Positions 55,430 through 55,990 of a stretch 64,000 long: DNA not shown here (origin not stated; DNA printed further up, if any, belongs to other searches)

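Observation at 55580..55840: ardC-linked 86-aa protein ending in a perfect beta-clamp-binding motif (QLSLF)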

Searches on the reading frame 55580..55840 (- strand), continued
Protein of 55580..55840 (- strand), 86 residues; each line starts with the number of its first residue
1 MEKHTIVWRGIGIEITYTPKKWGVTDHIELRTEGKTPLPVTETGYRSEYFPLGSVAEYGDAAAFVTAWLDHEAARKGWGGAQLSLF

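Call 29: find_related_loci(query=A1, collection=genome_contigs, flank=6000)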
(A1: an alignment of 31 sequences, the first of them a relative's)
Query A1 (86 aa) in genome_contigs; peptide patterns used: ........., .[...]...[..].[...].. (x = any residue, [..] = any of these).
121 stretches matched a pattern; 105 encode a relative of the query (tblastn E <= 1e-3); the best 80 are kept; 80 distinct loci.
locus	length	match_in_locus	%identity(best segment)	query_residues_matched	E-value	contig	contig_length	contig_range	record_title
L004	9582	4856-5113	74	1-86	4e-42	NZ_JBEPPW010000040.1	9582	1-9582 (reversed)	Roseovarius sp. MBR-6 Ga0505395_40, whole genome shotgun sequence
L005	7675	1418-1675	72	1-86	1e-41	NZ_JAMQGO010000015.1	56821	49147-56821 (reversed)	Lutimaribacter degradans strain EGI FJ00013 NODE_15_length_56821_cov_400.190138, whole genome shotgun sequence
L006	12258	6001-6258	72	1-86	4e-41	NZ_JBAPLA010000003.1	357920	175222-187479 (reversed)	Roseovarius sp. E0-M6 Scaffold3, whole genome shotgun sequence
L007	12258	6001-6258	72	1-86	4e-41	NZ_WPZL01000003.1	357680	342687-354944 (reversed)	Ruegeria lacuscaerulensis strain HKCCD5857 NODE_3, whole genome shotgun sequence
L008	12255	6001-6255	79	2-86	1e-40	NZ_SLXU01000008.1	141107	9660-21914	Rhodovulum bhavnagarense strain DSM 24766 Ga0310486_108, whole genome shotgun sequence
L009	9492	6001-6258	72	1-86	1e-39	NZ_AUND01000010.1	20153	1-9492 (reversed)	Thioclava pacifica DSM 10166 contig18, whole genome shotgun sequence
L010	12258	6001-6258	71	1-86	1e-39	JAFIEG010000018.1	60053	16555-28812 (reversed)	MAG: Pararhodobacter sp. isolate Super_Day2_Bin.31 NODE_254_length_60053_cov_12.709224, whole genome shotgun sequence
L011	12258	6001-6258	72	1-86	5e-39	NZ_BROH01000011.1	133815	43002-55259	Sinisalibacter aestuarii strain B-399 B-399_011, whole genome shotgun sequence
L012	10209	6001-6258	73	1-86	3e-39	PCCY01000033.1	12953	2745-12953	MAG: Roseobacter sp. isolate NP10 MHASMcontig_1032865, whole genome shotgun sequence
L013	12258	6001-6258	72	1-86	8e-39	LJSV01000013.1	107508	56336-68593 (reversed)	MAG: Rhodobacteraceae bacterium HLUCCA12 ITZX_scaf_100, whole genome shotgun sequence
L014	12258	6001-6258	70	1-86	8e-39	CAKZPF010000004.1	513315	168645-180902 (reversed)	MAG TPA_asm: uncultured Caulobacteraceae bacterium isolate ERR2094171_bin.56_CONCOCT_v1.1_MAG genome assembly, contig: E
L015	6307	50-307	67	1-86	2e-38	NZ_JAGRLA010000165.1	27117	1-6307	MAG: Bauldia sp. isolate HKST-UBA53 k127_1844112, whole genome shotgun sequence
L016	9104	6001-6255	69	2-86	3e-38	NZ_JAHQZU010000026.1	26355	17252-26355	Paracoccus sp. Z118 scaffold_26_length=26356, whole genome shotgun sequence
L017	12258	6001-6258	69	1-86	1e-37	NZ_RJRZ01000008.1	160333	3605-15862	Frigidibacter oleivorans strain XJ4 Scaffold8_1, whole genome shotgun sequence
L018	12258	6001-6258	66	1-86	1e-37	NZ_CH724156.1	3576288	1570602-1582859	Roseovarius nubinhibens ISM scf_1099451318306, whole genome shotgun sequence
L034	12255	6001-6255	66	2-86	3e-35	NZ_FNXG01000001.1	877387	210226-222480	Paracoccus alkenifer strain DSM 11593, whole genome shotgun sequence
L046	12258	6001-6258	65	1-86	2e-36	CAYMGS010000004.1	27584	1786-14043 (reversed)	MAG TPA_asm: uncultured Rickettsiales bacterium isolate SRP141376_co5_127 genome assembly, contig: NODE_4037_length_2758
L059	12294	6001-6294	46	1-86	5e-20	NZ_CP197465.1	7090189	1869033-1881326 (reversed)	Mesorhizobium sp. ASY16-5R chromosome, complete genome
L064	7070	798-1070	48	2-86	3e-21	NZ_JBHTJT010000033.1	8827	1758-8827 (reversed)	Tropicimonas aquimaris strain CCUG 60524 GCM70027490_33, whole genome shotgun sequence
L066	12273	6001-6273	43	2-86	5e-18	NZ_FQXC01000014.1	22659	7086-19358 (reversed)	Marivita hallyeonensis strain DSM 29431, whole genome shotgun sequence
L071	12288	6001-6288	39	2-86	3e-16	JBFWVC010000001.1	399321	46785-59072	MAG: Hyphomicrobiaceae bacterium isolate CA_2019_TPBF_85 NODE_199_length_399321_cov_220.722401_TPBF, whole genome shotgu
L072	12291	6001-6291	40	2-86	4e-16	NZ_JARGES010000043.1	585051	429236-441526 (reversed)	Mesorhizobium sp. YIM 152430 Scaffold43, whole genome shotgun sequence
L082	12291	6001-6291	43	2-86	6e-14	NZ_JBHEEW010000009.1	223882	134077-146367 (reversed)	Mycoplana ramosa strain DSM 7292 NODE_9_length_223882_cov_56.351645, whole genome shotgun sequence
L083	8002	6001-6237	40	5-84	7e-14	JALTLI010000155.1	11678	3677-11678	MAG: Alphaproteobacteria bacterium isolate S139_metabat1_scaf2bin.009 S139_NODE_5782_length_11678_cov_2.359709, whole ge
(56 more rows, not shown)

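Call 38: find_homologous_proteins(query=A2, max_evalue=0.001)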
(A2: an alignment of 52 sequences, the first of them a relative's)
Query A2 (52 sequences) (86 aa, profile of the alignment): 3506 proteins with E <= 0.001 among 4110 candidates; the best 120 are listed.
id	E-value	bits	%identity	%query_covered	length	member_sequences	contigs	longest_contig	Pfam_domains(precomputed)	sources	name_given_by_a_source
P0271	2.7e-32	128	43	99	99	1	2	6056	PF27190.1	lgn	-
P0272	1.8e-30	122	39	99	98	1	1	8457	PF27190.1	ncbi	-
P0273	2.2e-30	122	40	100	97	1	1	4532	PF27190.1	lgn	-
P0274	3.0e-30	122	38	99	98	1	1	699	PF27190.1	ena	-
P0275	3.7e-30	121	48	94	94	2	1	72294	PF27190.1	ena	-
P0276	5.3e-30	121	45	99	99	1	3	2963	PF27190.1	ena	-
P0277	7.6e-30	120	44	90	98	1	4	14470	PF27190.1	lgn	-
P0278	9.2e-30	120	43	100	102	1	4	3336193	PF27190.1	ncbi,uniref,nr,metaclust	ncbi:hypothetical protein [Sinorhizobium meliloti]|uniref:hypothetical protein n=1 Tax=Rhizobium mel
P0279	9.5e-30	120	49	94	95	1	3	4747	PF27190.1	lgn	-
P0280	1.0e-29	120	38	92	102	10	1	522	PF27190.1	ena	-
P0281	1.1e-29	120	51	92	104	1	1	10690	PF27190.1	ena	-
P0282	1.3e-29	120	44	99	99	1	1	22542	PF27190.1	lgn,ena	-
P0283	1.4e-29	120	42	94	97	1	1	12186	PF27190.1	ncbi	ncbi:MAG: hypothetical protein AAGG68_23530 [Bacteroidota bacterium]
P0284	1.6e-29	119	42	97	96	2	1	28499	PF27190.1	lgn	-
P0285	1.6e-29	119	43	100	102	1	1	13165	PF27190.1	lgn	-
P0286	2.0e-29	119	39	97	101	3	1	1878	PF27190.1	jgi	-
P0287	2.3e-29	119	40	95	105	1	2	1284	PF27190.1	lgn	-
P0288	2.3e-29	119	37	100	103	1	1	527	PF27190.1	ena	-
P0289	2.4e-29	119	40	100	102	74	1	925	PF27190.1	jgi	jgi:hypothetical protein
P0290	2.6e-29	119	44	99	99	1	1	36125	PF27190.1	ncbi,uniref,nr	ncbi:hypothetical protein QO034_20640 [Sedimentitalea sp. JM2-8]|uniref:Uncharacterized protein n=1 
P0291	2.6e-29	119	50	94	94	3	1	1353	PF27190.1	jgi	-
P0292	2.6e-29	119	46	100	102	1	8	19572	PF27190.1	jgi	jgi:hypothetical protein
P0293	2.7e-29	119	42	99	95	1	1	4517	PF27190.1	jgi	jgi:hypothetical protein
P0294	3.0e-29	119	41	99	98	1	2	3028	PF27190.1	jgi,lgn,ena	-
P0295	3.1e-29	118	45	98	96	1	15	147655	PF27190.1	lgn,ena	-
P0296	3.2e-29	118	41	97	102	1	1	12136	PF27190.1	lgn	-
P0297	3.4e-29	118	43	94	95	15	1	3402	PF27190.1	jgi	-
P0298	3.4e-29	118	49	97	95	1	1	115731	PF27190.1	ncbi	-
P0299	4.1e-29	118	39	100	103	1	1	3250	PF27190.1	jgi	jgi:hypothetical protein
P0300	4.2e-29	118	46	100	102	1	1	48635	PF27190.1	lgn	-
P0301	4.2e-29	118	47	94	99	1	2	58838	PF27190.1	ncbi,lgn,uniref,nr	ncbi:hypothetical protein SAMN05216196_11513 [Lutimaribacter pacificus]|uniref:Uncharacterized prote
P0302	4.3e-29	118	44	92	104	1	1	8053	PF27190.1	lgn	-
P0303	4.5e-29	118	39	99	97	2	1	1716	PF27190.1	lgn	-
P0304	4.9e-29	118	40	99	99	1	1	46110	PF27190.1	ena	-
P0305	4.9e-29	118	42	97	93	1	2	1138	PF27190.1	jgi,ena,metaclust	metaclust:\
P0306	4.9e-29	118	41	100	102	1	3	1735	PF27190.1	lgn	-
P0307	5.0e-29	118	50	92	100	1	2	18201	PF27190.1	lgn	-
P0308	5.3e-29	118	39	97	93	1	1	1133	PF27190.1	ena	-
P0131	5.4e-29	118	48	94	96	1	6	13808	PF27190.1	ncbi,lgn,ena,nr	ncbi:MAG: hypothetical protein KDK08_13520 [Rhizobiaceae bacterium]|nr:hypothetical protein [Rhizobi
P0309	5.4e-29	118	46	91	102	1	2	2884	PF27190.1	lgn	-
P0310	5.6e-29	118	46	99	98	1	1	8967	PF27190.1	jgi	jgi:hypothetical protein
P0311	5.7e-29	118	41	85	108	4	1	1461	PF27190.1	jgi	jgi:hypothetical protein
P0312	5.7e-29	118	40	94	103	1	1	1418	PF27190.1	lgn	-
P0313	5.8e-29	118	44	99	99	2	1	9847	PF27190.1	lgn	-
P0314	6.6e-29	117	39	100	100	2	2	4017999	PF27190.1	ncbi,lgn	ncbi:hypothetical protein [Sinorhizobium medicae]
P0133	6.8e-29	117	40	97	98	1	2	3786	PF27190.1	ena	-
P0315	7.0e-29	117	38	99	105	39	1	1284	PF27190.1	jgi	-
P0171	7.1e-29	117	40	94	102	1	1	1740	PF27190.1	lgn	-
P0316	7.1e-29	117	36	99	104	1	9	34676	PF27190.1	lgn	-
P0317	7.2e-29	117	41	97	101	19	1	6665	PF27190.1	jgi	-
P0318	7.5e-29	117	39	97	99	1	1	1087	PF27190.1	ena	-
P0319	7.5e-29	117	42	95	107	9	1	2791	PF27190.1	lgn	-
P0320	7.5e-29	117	48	97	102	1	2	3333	PF27190.1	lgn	-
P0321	7.9e-29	117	51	97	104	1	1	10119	PF27190.1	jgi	jgi:hypothetical protein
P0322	7.9e-29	117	37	99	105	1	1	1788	PF27190.1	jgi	-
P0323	8.1e-29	117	41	91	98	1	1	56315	PF27190.1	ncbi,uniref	ncbi:hypothetical protein ACO2Q1_16255 [Brevundimonas sp. VNH65]|uniref:hypothetical protein n=1 Tax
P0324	8.2e-29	117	41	97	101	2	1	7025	PF27190.1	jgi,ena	-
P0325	8.3e-29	117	38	97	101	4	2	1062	PF27190.1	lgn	-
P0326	8.3e-29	117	48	94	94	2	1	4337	PF27190.1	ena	-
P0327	8.4e-29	117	37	97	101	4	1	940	PF27190.1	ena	-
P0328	8.4e-29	117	43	100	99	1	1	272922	PF27190.1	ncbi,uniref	ncbi:hypothetical protein [Acidimangrovimonas pyrenivorans]|uniref:Uncharacterized protein n=1 Tax=A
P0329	8.6e-29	117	50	94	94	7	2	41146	PF27190.1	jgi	jgi:hypothetical protein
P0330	8.6e-29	117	45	91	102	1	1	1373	PF27190.1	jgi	jgi:hypothetical protein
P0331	8.9e-29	117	39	99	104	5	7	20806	PF27190.1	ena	-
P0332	9.6e-29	117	49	94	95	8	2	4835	PF27190.1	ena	-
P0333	9.6e-29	117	43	94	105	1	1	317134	PF27190.1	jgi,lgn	jgi:hypothetical protein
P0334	9.7e-29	117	38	95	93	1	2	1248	PF27190.1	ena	-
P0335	9.8e-29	117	43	99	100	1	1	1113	PF27190.1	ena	-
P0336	9.8e-29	117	38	100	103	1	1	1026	PF27190.1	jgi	jgi:hypothetical protein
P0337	1.0e-28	117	49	94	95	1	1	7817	PF27190.1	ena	-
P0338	1.1e-28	117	37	95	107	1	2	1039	PF27190.1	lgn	-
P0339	1.1e-28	117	39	99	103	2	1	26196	PF27190.1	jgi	jgi:hypothetical protein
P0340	1.1e-28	117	44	100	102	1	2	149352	PF27190.1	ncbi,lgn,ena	-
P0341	1.1e-28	117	41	91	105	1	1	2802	PF27190.1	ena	-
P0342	1.1e-28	117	36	95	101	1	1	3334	PF27190.1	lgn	-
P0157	1.1e-28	117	42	94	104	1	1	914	PF27190.1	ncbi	-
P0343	1.1e-28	117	35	100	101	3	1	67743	PF27190.1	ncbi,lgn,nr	ncbi:MAG: hypothetical protein Q8L23_01070 [Caulobacter sp.]|nr:hypothetical protein [Caulobacter sp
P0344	1.2e-28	117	48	91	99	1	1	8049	PF27190.1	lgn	-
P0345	1.2e-28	117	37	100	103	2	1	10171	PF27190.1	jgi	jgi:hypothetical protein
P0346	1.2e-28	117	41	99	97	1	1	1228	PF27190.1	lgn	-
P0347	1.2e-28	117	44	99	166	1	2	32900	PF27190.1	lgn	-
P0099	1.2e-28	117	70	100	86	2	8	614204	PF27190.1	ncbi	-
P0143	1.2e-28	117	43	97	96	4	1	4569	PF27190.1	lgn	-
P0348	1.2e-28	117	41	92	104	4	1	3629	PF27190.1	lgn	-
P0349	1.2e-28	117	44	100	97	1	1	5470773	PF27190.1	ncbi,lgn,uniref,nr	ncbi:hypothetical protein [Bosea sp. 124]|uniref:hypothetical protein n=1 Tax=Bosea sp. 124 TaxID=21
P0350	1.3e-28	117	38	100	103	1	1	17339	PF27190.1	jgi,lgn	jgi:hypothetical protein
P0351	1.3e-28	116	35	100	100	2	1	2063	PF27190.1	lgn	-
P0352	1.3e-28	116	51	97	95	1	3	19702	PF27190.1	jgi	jgi:hypothetical protein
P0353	1.4e-28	116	47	94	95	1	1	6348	PF27190.1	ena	-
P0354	1.5e-28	116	39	100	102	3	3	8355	PF27190.1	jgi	jgi:hypothetical protein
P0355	1.5e-28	116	50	94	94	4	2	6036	PF27190.1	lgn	-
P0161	1.6e-28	116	42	94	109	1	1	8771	PF27190.1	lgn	-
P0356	1.6e-28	116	42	100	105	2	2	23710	PF27190.1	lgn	-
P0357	1.7e-28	116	40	99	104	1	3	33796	PF27190.1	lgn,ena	-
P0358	1.7e-28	116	39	99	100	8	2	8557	PF27190.1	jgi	-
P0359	1.7e-28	116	48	95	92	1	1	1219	PF27190.1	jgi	jgi:hypothetical protein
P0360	1.7e-28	116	36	97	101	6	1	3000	PF27190.1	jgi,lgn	jgi:hypothetical protein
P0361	1.7e-28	116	51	94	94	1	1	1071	PF27190.1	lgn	-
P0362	1.7e-28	116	68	99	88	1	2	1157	PF27190.1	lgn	-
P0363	1.8e-28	116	36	94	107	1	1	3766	PF27190.1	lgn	-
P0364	1.8e-28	116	40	99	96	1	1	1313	PF27190.1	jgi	jgi:hypothetical protein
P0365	1.8e-28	116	44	92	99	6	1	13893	PF27190.1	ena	-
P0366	1.8e-28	116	40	100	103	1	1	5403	PF27190.1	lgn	-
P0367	1.9e-28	116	38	99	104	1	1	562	PF27190.1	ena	-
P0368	2.0e-28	116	41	99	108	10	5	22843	PF27190.1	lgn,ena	-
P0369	2.0e-28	116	43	99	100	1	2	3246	PF27190.1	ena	-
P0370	2.0e-28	116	51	97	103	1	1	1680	PF27190.1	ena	-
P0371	2.0e-28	116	41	99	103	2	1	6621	PF27190.1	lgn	-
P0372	2.0e-28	116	38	97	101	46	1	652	PF27190.1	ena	-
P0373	2.1e-28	116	47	92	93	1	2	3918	PF27190.1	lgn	-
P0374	2.1e-28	116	48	94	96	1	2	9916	PF27190.1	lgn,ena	-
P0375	2.1e-28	116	39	100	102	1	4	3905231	PF27190.1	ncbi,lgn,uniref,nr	ncbi:hypothetical protein JOH52_000818 [Sinorhizobium meliloti]|uniref:hypothetical protein n=1 Tax=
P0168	2.1e-28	116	38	94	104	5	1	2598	PF27190.1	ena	-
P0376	2.1e-28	116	42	99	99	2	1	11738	PF27190.1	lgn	-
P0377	2.1e-28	116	38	100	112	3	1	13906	PF27190.1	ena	-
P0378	2.2e-28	116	41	92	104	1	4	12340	PF27190.1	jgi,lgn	-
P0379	2.2e-28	116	39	97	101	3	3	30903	PF27190.1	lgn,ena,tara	tara:strand:+ start:1466 stop:1771 length:306 start_codon:yes stop_codon:yes gene_type:complete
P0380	2.2e-28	116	45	97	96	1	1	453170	PF27190.1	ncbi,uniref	ncbi:hypothetical protein ACEQ6A_08840 [Rhizobium brockwellii]|uniref:hypothetical protein n=1 Tax=R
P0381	2.2e-28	116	43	92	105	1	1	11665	PF27190.1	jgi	jgi:hypothetical protein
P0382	2.2e-28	116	39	100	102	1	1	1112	PF27190.1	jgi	jgi:hypothetical protein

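Call 39: find_encoding_contigs(protein=P0283, flank=6000, max_places=2)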
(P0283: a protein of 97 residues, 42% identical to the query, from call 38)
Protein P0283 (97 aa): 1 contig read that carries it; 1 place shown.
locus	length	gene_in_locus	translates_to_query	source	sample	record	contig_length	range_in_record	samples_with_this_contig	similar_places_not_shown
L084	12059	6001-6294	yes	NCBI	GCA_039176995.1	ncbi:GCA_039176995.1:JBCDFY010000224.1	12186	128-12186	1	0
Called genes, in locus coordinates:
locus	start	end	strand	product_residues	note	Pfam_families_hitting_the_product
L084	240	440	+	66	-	PF12844:HTH_19 (weak), PF01381:HTH_3, PF13443:HTH_26 (weak)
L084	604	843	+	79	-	-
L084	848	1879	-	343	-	PF17761:DUF1016_N, PF06250:YhcG_C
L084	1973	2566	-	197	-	-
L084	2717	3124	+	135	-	-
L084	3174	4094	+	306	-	-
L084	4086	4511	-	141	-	-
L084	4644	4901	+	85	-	PF12844:HTH_19 (weak)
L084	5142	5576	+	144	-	-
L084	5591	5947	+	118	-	PF21781:DUF6876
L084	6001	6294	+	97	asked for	PF27190:KlcB_3rd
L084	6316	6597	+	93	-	-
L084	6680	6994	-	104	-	-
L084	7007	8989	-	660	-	PF02534:T4SS-DNA_transf, PF10412:TrwB_AAD_bind, PF12696:TraG-D_C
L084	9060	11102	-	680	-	-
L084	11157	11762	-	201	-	-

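Call 40: find_encoding_contigs(protein=P0298, flank=6000, max_places=2)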
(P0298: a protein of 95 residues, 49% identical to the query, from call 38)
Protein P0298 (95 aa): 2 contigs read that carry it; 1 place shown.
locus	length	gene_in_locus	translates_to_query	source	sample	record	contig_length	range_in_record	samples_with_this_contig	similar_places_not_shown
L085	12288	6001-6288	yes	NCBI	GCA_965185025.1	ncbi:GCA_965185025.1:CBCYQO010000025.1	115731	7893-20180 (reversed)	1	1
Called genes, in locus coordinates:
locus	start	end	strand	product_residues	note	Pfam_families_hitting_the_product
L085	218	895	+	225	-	-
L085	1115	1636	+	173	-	-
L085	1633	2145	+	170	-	-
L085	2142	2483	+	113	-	-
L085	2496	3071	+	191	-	-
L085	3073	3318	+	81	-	-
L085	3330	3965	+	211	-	-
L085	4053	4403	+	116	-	-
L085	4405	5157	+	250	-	-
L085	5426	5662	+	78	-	-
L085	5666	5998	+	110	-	PF12599:DUF3768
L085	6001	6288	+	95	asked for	PF27190:KlcB_3rd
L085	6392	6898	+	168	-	-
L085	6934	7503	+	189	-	PF01510:Amidase_2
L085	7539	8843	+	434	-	-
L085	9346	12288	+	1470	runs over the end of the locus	-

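Call 41: find_encoding_contigs(protein=P0001, flank=10000, max_places=6)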
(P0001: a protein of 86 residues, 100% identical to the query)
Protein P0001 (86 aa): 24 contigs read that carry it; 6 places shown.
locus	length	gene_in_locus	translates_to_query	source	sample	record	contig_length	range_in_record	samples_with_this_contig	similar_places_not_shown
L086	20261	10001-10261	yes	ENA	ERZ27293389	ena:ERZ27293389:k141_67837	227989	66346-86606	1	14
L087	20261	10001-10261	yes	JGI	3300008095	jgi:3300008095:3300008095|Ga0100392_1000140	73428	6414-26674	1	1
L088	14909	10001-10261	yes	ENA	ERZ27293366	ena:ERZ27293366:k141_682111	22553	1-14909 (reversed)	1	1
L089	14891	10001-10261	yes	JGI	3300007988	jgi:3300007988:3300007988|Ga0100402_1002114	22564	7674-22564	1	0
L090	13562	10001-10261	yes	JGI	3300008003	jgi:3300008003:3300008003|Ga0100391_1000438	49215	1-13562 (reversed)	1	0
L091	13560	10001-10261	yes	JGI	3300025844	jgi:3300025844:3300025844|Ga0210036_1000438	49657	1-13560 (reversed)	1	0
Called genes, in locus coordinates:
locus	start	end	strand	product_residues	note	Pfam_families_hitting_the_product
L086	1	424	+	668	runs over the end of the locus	PF12161:HsdM_N, PF02384:N6_Mtase, PF01170:UPF0020 (weak), PF05175:MTS (weak)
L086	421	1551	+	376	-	PF01420:Methylase_S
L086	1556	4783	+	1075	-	PF04313:HSDR_N, PF04851:ResIII, PF18766:SWI2_SNF2, PF22679:T1R_D3-like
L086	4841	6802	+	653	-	PF02463:SMC_N, PF11398:DUF2813 (weak), PF13175:AAA_15, PF13476:AAA_23, PF13514:AAA_27 (faint), PF13304:AAA_21, PF13175:AAA_15 (weak), PF20469:OLD-like_TOPRIM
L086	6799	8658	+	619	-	PF00580:UvrD-helicase, PF13245:AAA_19, PF01443:Viral_helicase1 (faint), PF13361:UvrD_C, PF13538:UvrD_C_2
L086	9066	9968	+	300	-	PF08401:ArdcN, PF18818:MPTase-PolyVal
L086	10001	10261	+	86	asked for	PF27190:KlcB_3rd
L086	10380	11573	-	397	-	PF02661:Fic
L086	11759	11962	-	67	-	-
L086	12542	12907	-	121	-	-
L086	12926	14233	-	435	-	PF03432:Relaxase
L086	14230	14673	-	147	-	PF21983:NikA-like (faint)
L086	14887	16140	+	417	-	PF00817:IMS, PF11799:IMS_C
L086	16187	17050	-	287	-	PF05013:FGase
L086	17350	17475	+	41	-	PF00444:Ribosomal_L36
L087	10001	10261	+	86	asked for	PF27190:KlcB_3rd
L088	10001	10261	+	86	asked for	PF27190:KlcB_3rd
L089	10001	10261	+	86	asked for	PF27190:KlcB_3rd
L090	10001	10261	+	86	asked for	PF27190:KlcB_3rd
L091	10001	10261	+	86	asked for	PF27190:KlcB_3rd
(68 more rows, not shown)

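Call 49: search_protein_families(library=pfam, proteins=[L002:5630-5986:+, L084:5591-5947:+, L085:5666-5998:+], max_evalue=0.01)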
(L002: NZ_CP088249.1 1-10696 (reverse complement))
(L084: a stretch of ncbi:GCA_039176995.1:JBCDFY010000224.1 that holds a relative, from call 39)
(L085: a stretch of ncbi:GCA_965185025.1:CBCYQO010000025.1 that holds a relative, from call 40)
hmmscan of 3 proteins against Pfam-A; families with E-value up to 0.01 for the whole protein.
L002:5630-5986:+ (118 aa): 1 family
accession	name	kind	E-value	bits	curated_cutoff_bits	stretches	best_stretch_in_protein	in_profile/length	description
PF11171.13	DUF2958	-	2.2e-44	150.7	21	1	3-112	1-111/111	Protein of unknown function (DUF2958)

L084:5591-5947:+ (118 aa): 1 family
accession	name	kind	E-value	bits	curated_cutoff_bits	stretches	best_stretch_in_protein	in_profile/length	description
PF21781.2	DUF6876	-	4.7e-39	133.5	27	1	2-118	1-117/117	Family of unknown function (DUF6876)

L085:5666-5998:+ (110 aa): 1 family
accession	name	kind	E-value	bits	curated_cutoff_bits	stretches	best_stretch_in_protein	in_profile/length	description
PF12599.13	DUF3768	-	3e-33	114.1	25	1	26-109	1-83/83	Protein of unknown function (DUF3768)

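Call 65: search_protein_families(library=padloc, proteins=[window:55580-55840:-], max_evalue=0.001)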
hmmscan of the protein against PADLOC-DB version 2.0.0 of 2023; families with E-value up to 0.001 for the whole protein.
window:55580-55840:- (86 aa): 0 families
